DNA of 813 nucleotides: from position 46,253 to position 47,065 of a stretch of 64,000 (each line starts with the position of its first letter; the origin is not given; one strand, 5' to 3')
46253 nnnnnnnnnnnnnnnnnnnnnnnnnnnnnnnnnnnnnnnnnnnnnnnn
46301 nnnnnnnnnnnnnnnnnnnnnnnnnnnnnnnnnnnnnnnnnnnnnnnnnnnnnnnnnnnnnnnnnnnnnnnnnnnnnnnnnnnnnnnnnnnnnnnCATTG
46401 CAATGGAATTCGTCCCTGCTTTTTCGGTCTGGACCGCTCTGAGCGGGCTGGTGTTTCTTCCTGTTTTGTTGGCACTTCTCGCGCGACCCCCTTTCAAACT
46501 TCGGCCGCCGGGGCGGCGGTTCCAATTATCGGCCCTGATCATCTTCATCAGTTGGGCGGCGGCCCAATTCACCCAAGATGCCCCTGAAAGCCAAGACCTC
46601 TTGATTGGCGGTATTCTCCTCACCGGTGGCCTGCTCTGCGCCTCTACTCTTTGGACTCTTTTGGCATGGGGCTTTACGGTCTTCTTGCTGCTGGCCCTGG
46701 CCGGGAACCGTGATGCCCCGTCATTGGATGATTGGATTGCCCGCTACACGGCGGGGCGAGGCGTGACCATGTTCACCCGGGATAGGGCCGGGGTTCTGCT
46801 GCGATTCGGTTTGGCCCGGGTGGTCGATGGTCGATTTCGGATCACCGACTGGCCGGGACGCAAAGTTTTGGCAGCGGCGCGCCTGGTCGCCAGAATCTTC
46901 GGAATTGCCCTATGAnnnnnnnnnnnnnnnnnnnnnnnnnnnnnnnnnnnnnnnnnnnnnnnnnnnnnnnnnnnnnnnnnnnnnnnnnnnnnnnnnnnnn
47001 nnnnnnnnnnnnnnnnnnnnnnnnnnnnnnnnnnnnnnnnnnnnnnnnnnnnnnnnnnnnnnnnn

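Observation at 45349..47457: Translationally coupled operon: flippase-like membrane protein plus two tandem paralogous membrane proteins with C-terminal winged-helix-like domains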

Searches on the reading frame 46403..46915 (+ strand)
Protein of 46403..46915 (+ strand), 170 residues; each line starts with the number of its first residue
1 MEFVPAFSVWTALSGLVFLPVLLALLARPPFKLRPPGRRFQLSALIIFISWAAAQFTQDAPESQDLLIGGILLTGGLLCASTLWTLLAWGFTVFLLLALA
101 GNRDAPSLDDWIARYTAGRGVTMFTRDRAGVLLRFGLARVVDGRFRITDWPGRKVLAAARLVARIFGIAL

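Call 3: search_protein_families(library=pfam, proteins=[window:46403-46915:+], max_evalue=1)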
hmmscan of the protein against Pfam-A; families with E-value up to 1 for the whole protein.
window:46403-46915:+ (170 aa): 0 families

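Call 4: search_protein_families(library=ncbifam, proteins=[window:46403-46915:+], max_evalue=1)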
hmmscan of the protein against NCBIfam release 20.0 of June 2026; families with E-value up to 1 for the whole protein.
window:46403-46915:+ (170 aa): 0 families

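Call 7: find_homologous_proteins(query=window:46403-46915:+, max_evalue=0.001)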
Query window:46403-46915:+ (170 aa): 6 proteins with E <= 0.001 among 8000 candidates.
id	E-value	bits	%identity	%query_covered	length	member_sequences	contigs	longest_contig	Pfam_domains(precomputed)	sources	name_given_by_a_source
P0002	5.2e-103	360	100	100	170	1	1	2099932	-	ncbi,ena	-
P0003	1.8e-27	114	42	82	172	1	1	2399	-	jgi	jgi:hypothetical protein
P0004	4.7e-22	97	41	99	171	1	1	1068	-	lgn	-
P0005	4.1e-19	87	33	84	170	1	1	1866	-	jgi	jgi:hypothetical protein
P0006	1.0e-15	76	48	47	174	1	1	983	-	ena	-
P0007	3.2e-11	61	45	51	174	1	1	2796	-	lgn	-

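Call 9: find_encoding_contigs(protein=P0003, flank=5000)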
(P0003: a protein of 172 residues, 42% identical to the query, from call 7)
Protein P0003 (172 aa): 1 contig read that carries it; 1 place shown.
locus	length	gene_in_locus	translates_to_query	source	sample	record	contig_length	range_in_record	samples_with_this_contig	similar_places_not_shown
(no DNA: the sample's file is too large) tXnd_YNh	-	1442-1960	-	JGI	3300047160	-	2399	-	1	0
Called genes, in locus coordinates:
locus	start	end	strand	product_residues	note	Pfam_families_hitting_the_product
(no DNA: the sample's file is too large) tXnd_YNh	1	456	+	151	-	?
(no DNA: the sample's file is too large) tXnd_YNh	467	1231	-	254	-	PF00535:Glycos_transf_2, PF13641:Glyco_tranf_2_3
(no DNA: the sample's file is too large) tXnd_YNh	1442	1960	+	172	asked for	-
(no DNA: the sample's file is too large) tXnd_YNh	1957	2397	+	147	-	?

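Call 10: find_encoding_contigs(protein=P0007, flank=5000)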
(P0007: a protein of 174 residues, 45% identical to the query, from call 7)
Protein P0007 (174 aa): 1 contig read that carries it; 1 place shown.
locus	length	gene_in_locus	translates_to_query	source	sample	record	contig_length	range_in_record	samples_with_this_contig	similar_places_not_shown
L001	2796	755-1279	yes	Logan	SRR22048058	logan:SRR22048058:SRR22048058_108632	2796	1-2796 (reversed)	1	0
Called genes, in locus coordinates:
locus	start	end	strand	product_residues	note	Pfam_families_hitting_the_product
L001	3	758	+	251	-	?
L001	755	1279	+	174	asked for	-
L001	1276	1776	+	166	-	-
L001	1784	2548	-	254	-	PF00535:Glycos_transf_2, PF13641:Glyco_tranf_2_3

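Call 12: find_encoding_contigs(protein=P0005, flank=5000)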
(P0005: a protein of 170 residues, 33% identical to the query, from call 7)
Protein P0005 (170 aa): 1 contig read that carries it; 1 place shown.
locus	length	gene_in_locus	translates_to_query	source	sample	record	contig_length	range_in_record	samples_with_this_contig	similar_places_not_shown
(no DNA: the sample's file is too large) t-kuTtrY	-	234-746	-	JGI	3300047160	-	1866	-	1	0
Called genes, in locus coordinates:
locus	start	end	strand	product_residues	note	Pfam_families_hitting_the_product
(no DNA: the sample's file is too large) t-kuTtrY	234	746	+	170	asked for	-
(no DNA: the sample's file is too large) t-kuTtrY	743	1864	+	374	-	?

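Call 13: find_encoding_contigs(protein=P0004, flank=5000)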
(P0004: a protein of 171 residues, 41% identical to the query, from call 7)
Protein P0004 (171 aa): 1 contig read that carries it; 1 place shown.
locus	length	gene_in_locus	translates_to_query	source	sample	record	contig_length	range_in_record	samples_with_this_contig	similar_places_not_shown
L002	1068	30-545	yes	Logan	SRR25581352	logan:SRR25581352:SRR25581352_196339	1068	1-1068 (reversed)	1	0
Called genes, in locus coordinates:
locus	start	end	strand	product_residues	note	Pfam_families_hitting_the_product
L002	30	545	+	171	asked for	-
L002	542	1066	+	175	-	?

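Call 58: find_related_loci(query=A3, collection=metagenome_contigs, flank=10000)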
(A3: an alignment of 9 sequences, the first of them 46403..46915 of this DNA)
Query A3 (170 aa) in metagenome_contigs; peptide patterns used: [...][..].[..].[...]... (x = any residue, [..] = any of these).
177 stretches matched a pattern; 16 encode a relative of the query (tblastn E <= 1e-3); 16 distinct loci.
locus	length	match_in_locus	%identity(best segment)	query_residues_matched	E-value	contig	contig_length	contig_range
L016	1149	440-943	40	1-168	4e-31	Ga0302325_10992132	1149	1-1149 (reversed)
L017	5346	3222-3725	41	1-169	2e-29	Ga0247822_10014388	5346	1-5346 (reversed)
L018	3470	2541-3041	40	1-168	2e-28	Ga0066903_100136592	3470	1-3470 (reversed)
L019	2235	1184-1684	36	1-168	5e-28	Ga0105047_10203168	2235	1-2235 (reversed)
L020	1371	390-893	38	1-169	1e-26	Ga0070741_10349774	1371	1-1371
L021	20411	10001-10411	38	31-168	3e-23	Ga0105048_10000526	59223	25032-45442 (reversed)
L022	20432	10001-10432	39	32-168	4e-23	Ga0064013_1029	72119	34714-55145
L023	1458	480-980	40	1-168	3e-23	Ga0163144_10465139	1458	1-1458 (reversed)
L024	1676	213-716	36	1-169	1e-22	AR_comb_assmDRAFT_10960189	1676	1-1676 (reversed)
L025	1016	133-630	40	1-168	3e-22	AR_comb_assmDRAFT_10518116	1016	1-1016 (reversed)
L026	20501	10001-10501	38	1-168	2e-24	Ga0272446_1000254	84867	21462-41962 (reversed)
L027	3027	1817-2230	40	1-139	4e-20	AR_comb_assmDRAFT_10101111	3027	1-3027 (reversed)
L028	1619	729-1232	36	1-169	1e-18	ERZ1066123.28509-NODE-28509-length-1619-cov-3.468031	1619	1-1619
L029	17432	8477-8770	41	30-127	2e-18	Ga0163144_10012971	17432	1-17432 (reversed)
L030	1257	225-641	40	30-169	6e-14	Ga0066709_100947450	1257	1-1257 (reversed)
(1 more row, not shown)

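Call 61: search_protein_families(library=pfam, proteins=[L022:2998-3999:+, L022:4007-4462:+, L022:4615-5700:+, L022:5669-6532:+, L022:6536-7480:+, L022:7507-8466:+, L022:8701-9840:+, L022:12016-13620:+, L022:13668-14330:+, L022:14372-15574:-], max_evalue=0.01)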
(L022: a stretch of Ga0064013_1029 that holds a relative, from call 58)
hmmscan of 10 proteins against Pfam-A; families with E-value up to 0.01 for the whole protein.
L022:2998-3999:+ (333 aa): 9 families
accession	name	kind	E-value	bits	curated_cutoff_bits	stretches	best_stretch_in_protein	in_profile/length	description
PF01370.27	Epimerase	-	8.4e-41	140.4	20.9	1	8-243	1-240/240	NAD dependent epimerase/dehydratase family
PF16363.11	GDP_Man_Dehyd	-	6e-28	98.7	27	1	9-300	1-329/332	GDP-mannose 4,6 dehydratase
PF01073.25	3Beta_HSD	-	4.9e-23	82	22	1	9-196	1-200/280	3-beta hydroxysteroid dehydrogenase/isomerase family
PF13460.12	NAD_binding_10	-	2.2e-14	54.2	27.2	1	12-176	1-145/184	NAD(P)H-binding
PF05368.20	NmrA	-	2.5e-14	54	27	1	7-276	4-250/298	NmrA-like family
PF04321.23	RmlD_sub_bind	-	3e-11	43.4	27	1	7-262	2-233/287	RmlD substrate binding domain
PF02719.21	Polysacc_synt_2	-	3.7e-10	39.9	20.2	1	8-124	1-128/293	Polysaccharide biosynthesis protein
PF07993.18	NAD_binding_4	-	6.8e-09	35.7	20.1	1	66-181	81-211/258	Male sterility protein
PF03435.24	Sacchrp_dh_NADP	-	0.00052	20.8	25.1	1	9-83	2-78/129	Saccharopine dehydrogenase NADP binding domain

L022:4007-4462:+ (151 aa): 1 family
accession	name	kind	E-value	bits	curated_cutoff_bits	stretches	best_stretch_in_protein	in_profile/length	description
PF03767.20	Acid_phosphat_B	-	6.9e-05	22.9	27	1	62-129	108-174/230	HAD superfamily, subfamily IIIB (Acid phosphatase)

L022:4615-5700:+ (361 aa): 2 families
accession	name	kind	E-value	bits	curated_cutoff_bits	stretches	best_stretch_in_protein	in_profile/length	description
PF01636.29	APH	-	5e-12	46.5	23.2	1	34-255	2-203/239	Phosphotransferase enzyme family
PF01633.27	Choline_kinase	-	6.1e-06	26.2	29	1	34-262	1-204/300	Choline/ethanolamine kinase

L022:5669-6532:+ (287 aa): 4 families
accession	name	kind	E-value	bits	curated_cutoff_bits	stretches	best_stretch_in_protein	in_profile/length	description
PF00456.26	Transketolase_N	-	9.7e-49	166.6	22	1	30-283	10-273/334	Transketolase, thiamine diphosphate binding domain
PF13292.11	DXP_synthase_N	-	1.2e-09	38.3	21.2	1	19-193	15-172/274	1-deoxy-D-xylulose-5-phosphate synthase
PF00676.26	E1_dh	-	3.5e-08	33.2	22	1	130-233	100-202/300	Dehydrogenase E1 component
PF09364.15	XFP_N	-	0.0035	16.7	23.7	1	106-236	113-245/364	XFP N-terminal domain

L022:6536-7480:+ (314 aa): 4 families
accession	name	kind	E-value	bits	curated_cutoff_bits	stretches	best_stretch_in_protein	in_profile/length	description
PF02779.29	Transket_pyr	-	1.3e-28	100.2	27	1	1-160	5-171/174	Transketolase, pyrimidine binding domain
PF02780.25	Transketolase_C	-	2.1e-25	89.5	25.9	1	175-298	2-124/124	Transketolase, C-terminal domain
PF17147.9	PFOR_II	-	3.2e-05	24.6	27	1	184-259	2-77/102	Pyruvate:ferredoxin oxidoreductase core domain II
PF22613.1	Transketolase_C_1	-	0.0015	19.2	27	1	182-222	11-51/113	Transketolase-like TK C-terminal domain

L022:7507-8466:+ (319 aa): 1 family
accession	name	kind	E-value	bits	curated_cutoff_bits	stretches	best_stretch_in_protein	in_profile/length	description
PF03706.18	LPG_synthase_TM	-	1.7e-33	116.9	33.4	1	11-305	4-302/302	Lysylphosphatidylglycerol synthase TM region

L022:8701-9840:+ (379 aa): 1 family
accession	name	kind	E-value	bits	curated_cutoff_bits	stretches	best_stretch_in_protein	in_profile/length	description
PF14239.11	RRXRR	-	1.8e-52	178.2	25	1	4-181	1-171/174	RRXRR protein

L022:12016-13620:+ (534 aa): 0 families

L022:13668-14330:+ (220 aa): 14 families
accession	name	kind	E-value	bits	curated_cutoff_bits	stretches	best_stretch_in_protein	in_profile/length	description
PF13847.12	Methyltransf_31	-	3.3e-23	82.4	27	1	73-209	2-145/145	Methyltransferase domain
PF08241.18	Methyltransf_11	-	6.9e-20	71.9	21.2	1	79-171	1-93/95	Methyltransferase domain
PF13649.12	Methyltransf_25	-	1.1e-18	68.2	27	1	78-166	1-94/97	Methyltransferase domain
PF13489.12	Methyltransf_23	-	8.9e-14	52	27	1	72-210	20-159/164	Methyltransferase domain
PF08242.18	Methyltransf_12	-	2.3e-11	44.7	30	1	79-163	1-90/98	Methyltransferase domain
PF01209.24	Ubie_methyltran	-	1.1e-08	35.2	20.1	1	66-178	39-157/233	ubiE/COQ5 methyltransferase family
PF07021.18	MetW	-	5.2e-08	33.2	21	1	72-168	11-105/193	Methionine biosynthesis protein MetW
PF02353.26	CMAS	-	1.9e-06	27.8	27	1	66-149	54-140/273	Mycolic acid cyclopropane synthetase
PF01135.25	PCMT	-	8.5e-06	26.1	20.3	1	64-119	63-119/210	Protein-L-isoaspartate(D-aspartate) O-methyltransferase (PCMT)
PF05175.20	MTS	-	1.1e-05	25.6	23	1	74-119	31-76/170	Methyltransferase small domain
PF13679.12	Methyltransf_32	-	1.7e-05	25.2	27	1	70-119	21-74/143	Methyltransferase domain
PF00891.24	Methyltransf_2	-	6.4e-05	22.8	22.3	1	60-181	48-173/210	O-methyltransferase domain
PF02390.23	Methyltransf_4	-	0.00072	19.5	24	1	78-119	5-46/173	Putative methyltransferase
PF01728.25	FtsJ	-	0.0011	19.3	24.1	1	66-141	12-96/181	FtsJ-like methyltransferase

L022:14372-15574:- (400 aa): 4 families
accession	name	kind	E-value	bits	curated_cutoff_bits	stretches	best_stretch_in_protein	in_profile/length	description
PF01385.25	OrfB_IS605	-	4.1e-24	85.5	30.5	1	182-291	7-120/120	Probable transposase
PF07282.18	Cas12f1-like_TNB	-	1.5e-22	79.9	26.3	1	302-369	1-60/60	Cas12f1-like, TNB domain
PF12323.14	HTH_OrfB_IS605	-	2.6e-19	68.9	21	1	18-60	1-43/47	Helix-turn-helix domain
PF12760.12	Zn_ribbon_IS1595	-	0.0075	16.7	25.4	0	326-357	14-45/46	Transposase zinc-ribbon domain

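Call 92: search_protein_families(library=pfam, alignment_id=A3, max_evalue=5)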
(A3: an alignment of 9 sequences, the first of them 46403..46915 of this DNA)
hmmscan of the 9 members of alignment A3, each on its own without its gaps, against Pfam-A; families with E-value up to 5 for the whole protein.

A. member 1, window:46403-46915:+ (170 aa): 0 families

B. families by the number of members that match (of 9 scanned): 0 families

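Call 105: find_encoding_contigs(protein=P0002, flank=500, max_places=2)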
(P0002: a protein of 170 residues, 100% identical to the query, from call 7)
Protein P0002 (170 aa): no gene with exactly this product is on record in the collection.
